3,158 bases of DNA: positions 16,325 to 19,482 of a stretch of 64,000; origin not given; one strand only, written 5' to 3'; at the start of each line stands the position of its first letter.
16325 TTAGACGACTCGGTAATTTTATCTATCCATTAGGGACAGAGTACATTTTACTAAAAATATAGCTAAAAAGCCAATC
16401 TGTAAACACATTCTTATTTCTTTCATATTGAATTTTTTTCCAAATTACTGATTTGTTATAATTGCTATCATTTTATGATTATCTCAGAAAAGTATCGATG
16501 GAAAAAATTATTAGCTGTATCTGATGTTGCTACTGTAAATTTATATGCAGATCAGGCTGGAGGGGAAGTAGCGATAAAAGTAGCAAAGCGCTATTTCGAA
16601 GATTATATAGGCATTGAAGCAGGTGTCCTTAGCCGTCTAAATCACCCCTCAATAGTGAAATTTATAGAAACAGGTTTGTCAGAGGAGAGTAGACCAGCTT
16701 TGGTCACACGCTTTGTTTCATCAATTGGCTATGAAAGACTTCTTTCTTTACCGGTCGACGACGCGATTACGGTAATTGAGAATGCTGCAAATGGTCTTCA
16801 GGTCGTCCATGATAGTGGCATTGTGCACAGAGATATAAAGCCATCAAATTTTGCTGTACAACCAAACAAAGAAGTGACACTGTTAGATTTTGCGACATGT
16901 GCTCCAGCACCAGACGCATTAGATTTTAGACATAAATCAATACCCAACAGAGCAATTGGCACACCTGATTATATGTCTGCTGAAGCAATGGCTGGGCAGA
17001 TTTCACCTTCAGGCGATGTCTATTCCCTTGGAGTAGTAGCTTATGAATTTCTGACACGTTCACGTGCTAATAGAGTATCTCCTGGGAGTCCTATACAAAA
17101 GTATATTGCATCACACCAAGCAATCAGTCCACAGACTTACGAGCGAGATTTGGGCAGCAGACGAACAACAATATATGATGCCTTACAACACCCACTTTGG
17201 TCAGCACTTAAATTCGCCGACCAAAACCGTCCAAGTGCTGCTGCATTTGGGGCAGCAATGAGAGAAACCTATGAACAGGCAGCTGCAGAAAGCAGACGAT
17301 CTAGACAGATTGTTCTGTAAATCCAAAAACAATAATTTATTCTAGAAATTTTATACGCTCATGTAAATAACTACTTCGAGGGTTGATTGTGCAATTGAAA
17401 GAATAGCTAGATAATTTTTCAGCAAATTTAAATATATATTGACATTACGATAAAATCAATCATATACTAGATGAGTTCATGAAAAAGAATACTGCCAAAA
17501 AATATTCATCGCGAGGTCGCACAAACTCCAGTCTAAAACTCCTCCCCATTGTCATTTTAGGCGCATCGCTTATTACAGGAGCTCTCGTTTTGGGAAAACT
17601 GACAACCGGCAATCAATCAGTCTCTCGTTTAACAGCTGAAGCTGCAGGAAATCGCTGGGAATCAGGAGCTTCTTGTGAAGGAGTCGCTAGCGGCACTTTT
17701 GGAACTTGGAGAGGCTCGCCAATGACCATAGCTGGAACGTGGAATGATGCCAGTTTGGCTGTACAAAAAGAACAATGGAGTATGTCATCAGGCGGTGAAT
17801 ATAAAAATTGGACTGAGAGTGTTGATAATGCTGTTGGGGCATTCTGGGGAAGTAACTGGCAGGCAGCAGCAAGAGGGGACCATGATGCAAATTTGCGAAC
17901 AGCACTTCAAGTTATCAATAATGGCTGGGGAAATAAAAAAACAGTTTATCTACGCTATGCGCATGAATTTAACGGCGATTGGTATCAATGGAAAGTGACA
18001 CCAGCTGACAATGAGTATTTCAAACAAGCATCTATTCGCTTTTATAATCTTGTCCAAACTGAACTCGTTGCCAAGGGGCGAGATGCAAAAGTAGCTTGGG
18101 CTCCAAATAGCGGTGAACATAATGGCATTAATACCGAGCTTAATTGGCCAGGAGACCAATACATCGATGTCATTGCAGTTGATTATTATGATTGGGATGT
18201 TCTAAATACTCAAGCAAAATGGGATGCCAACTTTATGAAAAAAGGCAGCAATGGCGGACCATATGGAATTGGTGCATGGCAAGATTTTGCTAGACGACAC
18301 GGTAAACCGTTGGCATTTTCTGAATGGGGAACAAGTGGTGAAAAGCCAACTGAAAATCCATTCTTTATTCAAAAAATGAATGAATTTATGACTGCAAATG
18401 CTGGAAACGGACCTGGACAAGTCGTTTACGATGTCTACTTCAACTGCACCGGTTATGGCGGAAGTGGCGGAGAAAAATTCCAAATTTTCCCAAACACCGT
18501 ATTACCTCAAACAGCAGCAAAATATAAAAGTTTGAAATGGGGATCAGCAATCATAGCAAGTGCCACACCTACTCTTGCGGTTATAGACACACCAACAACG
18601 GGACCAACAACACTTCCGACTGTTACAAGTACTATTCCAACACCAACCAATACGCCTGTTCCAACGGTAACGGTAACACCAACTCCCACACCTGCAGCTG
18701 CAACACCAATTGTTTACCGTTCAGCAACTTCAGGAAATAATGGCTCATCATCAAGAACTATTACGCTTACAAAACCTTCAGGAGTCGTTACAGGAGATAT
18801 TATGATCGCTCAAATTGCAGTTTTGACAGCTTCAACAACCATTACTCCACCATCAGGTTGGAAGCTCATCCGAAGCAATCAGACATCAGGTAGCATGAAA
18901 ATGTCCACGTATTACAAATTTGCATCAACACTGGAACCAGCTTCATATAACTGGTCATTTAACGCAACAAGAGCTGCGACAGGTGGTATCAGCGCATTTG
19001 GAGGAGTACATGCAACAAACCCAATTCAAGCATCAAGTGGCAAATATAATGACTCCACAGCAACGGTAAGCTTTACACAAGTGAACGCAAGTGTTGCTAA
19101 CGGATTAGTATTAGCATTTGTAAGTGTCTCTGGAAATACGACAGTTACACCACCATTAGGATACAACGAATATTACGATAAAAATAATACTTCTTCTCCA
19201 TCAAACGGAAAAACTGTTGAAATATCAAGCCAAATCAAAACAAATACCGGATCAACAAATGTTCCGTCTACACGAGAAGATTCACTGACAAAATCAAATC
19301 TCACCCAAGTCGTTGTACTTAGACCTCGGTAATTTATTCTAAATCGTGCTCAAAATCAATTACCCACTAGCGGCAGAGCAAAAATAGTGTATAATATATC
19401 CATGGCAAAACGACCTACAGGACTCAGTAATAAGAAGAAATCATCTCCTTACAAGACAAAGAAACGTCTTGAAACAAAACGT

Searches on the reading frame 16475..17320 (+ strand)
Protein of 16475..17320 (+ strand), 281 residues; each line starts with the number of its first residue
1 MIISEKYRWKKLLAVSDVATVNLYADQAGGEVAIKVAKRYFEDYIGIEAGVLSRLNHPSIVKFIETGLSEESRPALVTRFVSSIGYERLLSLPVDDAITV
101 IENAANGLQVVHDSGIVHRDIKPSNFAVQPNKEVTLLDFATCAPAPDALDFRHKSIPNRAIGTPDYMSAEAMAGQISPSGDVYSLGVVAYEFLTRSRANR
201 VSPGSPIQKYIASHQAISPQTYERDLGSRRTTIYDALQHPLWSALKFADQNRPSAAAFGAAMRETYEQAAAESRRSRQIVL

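Call 5: search_protein_families(library=pfam, proteins=[window:16475-17320:+], max_evalue=1)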
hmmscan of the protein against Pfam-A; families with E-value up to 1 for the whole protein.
window:16475-17320:+ (281 aa): 6 families
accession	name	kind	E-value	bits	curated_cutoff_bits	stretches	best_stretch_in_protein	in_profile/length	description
PF00069.31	Pkinase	-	3e-25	89.6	31.7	1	25-256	20-255/263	Protein kinase domain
PF07714.23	PK_Tyr_Ser-Thr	-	9.7e-15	55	23.1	1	24-199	23-204/258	Protein tyrosine and serine/threonine kinase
PF01636.29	APH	-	0.00063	20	23.2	1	111-151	165-206/239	Phosphotransferase enzyme family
PF03109.22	ABC1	-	0.0058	16.2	22.9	1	109-142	181-214/244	ABC1 atypical kinase-like domain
PF17667.7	Pkinase_fungal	-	0.064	12.4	24.1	1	98-174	289-367/387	Fungal protein kinase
PF06293.20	Kdo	-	0.14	12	21.3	1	105-143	128-170/207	Lipopolysaccharide kinase (Kdo/WaaP) family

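Call 6: search_protein_families(library=padloc, proteins=[window:16475-17320:+], max_evalue=1)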
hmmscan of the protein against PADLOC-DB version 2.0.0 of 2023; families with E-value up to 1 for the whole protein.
window:16475-17320:+ (281 aa): 34 families (the best 25 are shown)
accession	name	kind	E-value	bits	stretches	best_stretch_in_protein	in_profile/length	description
PDLC04042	PD-T4-6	-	8.8e-35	118.7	1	3-270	7-277/292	-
PDLC04053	PD-T4-6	-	1.6e-30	104.6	1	6-271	10-277/311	-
PDLC04138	mad6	-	1e-28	98.6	1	27-197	74-254/659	mads_6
PDLC04043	PD-T4-6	-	5.5e-25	86.3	1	47-196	64-214/452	-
PDLC04054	PD-T4-6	-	1.4e-24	85.2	1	43-194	55-208/347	-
PDLC04047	PD-T4-6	-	9.6e-24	82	1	3-194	8-207/327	-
PDLC04041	PD-T4-6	-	7.1e-23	79.5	1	32-267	56-295/443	-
PDLC04039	PD-T4-6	-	8.9e-22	75.7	1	6-199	15-215/458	-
PDLC04060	PD-T4-6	-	1.5e-21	74.9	1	32-194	36-204/486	-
PDLC04061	PD-T4-6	-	6.1e-21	73.5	1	5-195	16-219/510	-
PDLC04048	PD-T4-6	-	6.1e-21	73.2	1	2-194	7-207/354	-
PDLC03920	MkoA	-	1.3e-20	71.4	1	27-278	30-291/1112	-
PDLC04044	PD-T4-6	-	1.2e-19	68.7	1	46-198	85-238/372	-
PDLC04057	PD-T4-6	-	1.5e-19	68.4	1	2-195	5-206/443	-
PDLC04052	PD-T4-6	-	3.7e-18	64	1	3-195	7-212/496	-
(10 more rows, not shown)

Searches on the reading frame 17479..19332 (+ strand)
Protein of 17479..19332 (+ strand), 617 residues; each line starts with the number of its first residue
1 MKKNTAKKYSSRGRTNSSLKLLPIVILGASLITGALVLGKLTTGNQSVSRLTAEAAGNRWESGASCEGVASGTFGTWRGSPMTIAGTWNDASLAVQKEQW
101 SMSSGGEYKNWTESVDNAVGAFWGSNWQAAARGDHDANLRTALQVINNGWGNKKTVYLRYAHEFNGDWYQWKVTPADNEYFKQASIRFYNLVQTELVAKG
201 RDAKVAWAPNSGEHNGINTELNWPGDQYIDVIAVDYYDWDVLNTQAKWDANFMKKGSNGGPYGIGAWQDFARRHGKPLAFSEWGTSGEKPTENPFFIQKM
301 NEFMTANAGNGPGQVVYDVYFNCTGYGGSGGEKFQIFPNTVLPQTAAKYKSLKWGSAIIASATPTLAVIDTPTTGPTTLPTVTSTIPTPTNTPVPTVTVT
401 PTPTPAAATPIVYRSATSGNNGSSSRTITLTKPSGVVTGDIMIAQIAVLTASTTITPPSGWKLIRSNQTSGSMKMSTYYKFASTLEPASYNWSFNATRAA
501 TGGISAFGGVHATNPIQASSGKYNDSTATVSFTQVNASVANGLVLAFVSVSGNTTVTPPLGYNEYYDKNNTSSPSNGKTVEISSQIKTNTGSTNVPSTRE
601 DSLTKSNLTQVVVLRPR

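Call 74: search_protein_families(library=pfam, proteins=[window:17479-19332:+], max_evalue=0.001)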
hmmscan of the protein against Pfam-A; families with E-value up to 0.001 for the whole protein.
window:17479-19332:+ (617 aa): 1 family
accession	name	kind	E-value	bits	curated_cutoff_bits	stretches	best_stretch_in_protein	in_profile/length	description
PF02156.21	Glyco_hydro_26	-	4.8e-05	23.3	20.2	1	156-245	153-238/311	Glycosyl hydrolase family 26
